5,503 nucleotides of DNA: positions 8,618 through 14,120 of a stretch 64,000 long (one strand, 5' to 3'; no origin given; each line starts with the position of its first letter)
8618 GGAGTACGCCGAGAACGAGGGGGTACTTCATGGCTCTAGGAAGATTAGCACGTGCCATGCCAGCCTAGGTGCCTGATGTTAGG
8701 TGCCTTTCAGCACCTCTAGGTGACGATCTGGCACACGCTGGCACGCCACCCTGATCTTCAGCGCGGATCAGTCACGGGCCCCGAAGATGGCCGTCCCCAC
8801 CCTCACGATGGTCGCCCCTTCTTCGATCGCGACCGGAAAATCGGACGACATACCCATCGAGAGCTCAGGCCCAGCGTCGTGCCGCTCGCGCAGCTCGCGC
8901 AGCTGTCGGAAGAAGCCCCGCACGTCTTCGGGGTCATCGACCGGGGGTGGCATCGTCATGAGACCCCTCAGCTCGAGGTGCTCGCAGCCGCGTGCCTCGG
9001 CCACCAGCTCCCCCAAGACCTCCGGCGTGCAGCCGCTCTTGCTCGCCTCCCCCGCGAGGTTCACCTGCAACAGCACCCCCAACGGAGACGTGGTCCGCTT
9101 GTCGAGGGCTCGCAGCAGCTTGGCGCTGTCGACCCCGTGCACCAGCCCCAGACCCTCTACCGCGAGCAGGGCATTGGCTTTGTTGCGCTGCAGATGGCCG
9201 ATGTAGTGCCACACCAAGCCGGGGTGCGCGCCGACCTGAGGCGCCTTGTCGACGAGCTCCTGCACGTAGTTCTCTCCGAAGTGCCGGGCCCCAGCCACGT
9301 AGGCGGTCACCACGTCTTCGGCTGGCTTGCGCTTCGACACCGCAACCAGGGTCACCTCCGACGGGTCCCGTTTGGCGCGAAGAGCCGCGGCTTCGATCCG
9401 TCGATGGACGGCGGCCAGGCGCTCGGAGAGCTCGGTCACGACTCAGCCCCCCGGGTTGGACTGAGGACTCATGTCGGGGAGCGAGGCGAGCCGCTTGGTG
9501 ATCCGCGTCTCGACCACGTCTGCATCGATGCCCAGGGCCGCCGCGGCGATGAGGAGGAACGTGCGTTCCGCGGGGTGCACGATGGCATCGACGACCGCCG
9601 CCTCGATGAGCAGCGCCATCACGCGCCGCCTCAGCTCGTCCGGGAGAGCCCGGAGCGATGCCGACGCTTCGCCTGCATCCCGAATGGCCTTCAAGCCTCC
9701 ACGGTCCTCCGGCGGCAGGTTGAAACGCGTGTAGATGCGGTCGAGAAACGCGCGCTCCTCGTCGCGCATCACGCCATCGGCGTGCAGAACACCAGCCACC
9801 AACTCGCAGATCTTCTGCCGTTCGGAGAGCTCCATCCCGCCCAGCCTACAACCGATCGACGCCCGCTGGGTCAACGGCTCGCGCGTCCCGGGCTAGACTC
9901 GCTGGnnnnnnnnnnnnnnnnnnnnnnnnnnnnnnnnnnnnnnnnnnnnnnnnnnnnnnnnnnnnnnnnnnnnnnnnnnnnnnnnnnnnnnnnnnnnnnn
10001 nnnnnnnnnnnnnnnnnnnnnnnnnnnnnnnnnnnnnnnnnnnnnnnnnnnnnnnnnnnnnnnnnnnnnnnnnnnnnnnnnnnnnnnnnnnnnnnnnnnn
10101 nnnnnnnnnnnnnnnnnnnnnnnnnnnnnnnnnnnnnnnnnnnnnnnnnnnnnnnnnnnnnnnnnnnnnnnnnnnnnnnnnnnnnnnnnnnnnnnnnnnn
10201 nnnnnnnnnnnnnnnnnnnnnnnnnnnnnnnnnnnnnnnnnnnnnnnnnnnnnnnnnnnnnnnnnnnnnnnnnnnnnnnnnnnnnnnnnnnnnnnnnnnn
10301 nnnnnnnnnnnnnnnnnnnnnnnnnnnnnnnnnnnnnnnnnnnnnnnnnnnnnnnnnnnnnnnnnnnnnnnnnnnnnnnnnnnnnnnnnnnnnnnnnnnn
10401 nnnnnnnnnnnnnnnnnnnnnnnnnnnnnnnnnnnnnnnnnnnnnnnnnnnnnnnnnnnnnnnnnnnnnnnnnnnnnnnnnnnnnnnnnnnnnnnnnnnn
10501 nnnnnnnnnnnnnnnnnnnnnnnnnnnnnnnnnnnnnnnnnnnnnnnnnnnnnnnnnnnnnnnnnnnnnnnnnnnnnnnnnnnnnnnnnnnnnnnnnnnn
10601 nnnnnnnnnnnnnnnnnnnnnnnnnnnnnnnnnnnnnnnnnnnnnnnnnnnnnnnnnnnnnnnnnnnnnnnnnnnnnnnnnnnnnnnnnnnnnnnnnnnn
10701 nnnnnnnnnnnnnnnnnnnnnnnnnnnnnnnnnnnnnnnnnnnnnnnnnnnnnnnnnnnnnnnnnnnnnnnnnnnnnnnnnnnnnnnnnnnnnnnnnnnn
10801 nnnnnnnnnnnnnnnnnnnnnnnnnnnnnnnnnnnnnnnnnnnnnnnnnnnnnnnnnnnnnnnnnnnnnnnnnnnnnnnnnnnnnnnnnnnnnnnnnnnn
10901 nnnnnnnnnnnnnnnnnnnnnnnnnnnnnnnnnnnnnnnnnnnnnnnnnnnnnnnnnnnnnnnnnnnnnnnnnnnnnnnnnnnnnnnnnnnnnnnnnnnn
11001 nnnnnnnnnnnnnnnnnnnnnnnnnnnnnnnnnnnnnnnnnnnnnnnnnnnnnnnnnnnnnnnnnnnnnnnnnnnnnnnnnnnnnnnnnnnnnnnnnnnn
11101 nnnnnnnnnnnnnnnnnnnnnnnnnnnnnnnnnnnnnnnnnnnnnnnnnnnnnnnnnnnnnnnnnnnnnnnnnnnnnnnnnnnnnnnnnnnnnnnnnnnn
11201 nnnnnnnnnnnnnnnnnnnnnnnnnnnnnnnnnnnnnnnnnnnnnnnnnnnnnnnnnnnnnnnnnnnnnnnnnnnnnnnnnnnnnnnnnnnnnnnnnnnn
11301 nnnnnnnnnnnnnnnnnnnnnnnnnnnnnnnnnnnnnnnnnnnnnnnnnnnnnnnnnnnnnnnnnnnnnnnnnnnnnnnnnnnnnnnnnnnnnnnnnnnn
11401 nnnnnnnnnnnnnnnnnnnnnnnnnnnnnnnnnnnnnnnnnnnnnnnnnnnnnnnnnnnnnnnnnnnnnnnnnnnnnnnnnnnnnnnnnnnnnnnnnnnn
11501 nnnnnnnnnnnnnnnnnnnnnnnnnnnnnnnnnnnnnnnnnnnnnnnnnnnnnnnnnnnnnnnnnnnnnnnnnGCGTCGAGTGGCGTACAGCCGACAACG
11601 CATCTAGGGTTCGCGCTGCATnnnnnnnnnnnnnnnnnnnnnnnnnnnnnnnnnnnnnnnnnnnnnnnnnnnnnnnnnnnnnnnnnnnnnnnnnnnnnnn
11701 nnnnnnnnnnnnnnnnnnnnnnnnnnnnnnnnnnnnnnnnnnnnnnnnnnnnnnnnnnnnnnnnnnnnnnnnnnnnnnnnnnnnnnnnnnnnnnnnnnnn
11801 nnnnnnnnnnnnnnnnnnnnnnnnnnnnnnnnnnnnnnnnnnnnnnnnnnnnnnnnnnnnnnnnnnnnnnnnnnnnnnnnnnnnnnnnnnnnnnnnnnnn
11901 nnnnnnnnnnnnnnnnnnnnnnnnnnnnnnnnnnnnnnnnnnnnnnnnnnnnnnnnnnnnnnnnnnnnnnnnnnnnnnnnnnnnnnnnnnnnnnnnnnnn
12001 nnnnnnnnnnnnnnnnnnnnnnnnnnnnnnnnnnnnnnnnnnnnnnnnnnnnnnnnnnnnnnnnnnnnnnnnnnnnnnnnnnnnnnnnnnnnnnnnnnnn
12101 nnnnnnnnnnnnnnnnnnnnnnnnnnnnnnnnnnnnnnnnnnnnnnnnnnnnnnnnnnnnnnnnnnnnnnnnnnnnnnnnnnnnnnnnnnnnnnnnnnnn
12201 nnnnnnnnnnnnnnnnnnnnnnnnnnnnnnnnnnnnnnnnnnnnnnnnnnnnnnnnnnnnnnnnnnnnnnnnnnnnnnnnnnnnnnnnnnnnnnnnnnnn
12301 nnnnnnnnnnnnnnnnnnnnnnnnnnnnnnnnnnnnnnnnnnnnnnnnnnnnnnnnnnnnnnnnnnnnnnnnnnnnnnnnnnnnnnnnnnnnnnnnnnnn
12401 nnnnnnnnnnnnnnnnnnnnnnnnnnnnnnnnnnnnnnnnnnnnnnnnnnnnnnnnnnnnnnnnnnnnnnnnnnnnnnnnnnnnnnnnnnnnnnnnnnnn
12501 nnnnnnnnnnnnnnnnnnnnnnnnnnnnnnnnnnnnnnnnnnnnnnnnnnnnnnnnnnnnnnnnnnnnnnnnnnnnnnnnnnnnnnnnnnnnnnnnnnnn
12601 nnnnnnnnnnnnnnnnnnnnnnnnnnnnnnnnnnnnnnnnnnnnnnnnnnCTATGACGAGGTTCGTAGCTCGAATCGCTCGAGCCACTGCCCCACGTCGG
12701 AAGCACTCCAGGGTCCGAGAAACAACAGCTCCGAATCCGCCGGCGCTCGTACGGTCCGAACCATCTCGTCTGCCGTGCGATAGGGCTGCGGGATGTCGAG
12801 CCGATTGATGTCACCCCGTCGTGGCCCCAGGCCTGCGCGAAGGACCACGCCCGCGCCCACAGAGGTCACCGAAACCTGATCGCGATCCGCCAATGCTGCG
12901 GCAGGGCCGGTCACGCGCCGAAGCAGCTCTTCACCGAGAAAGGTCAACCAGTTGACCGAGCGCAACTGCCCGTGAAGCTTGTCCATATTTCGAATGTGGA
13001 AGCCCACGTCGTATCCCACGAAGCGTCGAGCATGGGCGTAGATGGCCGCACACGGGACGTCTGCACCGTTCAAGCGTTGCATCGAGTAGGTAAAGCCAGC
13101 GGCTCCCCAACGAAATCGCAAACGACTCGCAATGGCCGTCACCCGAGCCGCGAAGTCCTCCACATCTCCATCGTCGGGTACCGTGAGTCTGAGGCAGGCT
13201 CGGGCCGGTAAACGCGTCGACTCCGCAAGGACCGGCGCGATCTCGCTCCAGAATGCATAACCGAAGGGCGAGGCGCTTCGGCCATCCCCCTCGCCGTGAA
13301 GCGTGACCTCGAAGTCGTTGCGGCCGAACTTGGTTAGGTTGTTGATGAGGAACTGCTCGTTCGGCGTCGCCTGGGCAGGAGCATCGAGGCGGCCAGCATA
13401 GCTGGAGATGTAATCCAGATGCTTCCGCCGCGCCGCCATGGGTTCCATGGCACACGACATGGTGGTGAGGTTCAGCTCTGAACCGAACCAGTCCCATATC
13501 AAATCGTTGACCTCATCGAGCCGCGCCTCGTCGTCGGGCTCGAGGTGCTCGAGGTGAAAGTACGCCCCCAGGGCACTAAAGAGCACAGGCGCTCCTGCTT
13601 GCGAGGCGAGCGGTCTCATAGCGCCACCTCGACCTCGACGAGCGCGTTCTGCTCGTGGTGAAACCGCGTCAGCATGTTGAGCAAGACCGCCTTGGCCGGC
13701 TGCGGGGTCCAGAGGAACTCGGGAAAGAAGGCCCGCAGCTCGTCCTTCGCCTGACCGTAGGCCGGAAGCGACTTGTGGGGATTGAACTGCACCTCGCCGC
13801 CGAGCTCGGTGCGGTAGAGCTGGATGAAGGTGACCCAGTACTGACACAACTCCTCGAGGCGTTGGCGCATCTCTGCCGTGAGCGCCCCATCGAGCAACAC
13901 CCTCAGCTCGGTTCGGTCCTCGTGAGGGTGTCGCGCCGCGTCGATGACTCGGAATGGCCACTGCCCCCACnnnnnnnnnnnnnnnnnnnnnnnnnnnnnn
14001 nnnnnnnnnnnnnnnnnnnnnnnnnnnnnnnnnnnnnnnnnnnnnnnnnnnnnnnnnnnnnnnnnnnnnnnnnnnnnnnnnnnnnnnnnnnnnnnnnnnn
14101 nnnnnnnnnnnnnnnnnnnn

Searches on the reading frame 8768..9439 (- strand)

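Call 59: search_protein_families(library=pfam, proteins=[window:8768-9439:-], max_evalue=0.001)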
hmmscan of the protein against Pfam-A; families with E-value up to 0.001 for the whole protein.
window:8768-9439:- (223 aa): 1 family
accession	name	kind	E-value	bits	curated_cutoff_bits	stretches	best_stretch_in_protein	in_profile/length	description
PF01168.26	Ala_racemase_N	-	1.8e-22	80.6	24.1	1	9-222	4-219/220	Alanine racemase, N-terminal domain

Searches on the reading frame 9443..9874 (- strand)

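Call 59: search_protein_families(library=pfam, proteins=[window:9443-9874:-], max_evalue=0.001)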
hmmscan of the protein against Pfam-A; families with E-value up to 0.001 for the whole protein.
window:9443-9874:- (143 aa): 1 family
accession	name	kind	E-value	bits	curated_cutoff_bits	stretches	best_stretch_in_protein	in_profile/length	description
PF05099.18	TerB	-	2.9e-09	37.7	24.4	0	72-119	63-111/118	Tellurite resistance protein TerB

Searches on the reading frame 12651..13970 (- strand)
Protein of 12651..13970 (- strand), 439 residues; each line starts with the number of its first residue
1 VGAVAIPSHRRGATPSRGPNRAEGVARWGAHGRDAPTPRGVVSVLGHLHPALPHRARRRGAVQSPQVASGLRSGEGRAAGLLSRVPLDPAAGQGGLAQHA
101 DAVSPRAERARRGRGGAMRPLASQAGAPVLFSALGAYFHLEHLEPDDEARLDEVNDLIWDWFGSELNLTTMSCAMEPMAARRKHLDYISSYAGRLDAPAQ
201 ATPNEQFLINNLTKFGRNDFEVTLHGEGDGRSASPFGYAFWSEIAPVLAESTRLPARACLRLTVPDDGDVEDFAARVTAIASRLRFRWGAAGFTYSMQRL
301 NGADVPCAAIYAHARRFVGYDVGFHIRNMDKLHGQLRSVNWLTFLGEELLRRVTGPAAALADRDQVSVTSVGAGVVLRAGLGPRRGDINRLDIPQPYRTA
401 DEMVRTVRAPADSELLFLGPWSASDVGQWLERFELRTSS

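Call 7: search_protein_families(library=pfam, proteins=[window:12651-13970:-], max_evalue=0.01)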
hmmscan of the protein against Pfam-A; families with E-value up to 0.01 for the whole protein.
window:12651-13970:- (439 aa): 1 family
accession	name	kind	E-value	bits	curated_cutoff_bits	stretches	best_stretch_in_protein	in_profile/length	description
PF11876.13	TsiV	-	7.8e-21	75.1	25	1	253-433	79-271/271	Type VI immunity for VRR-NUC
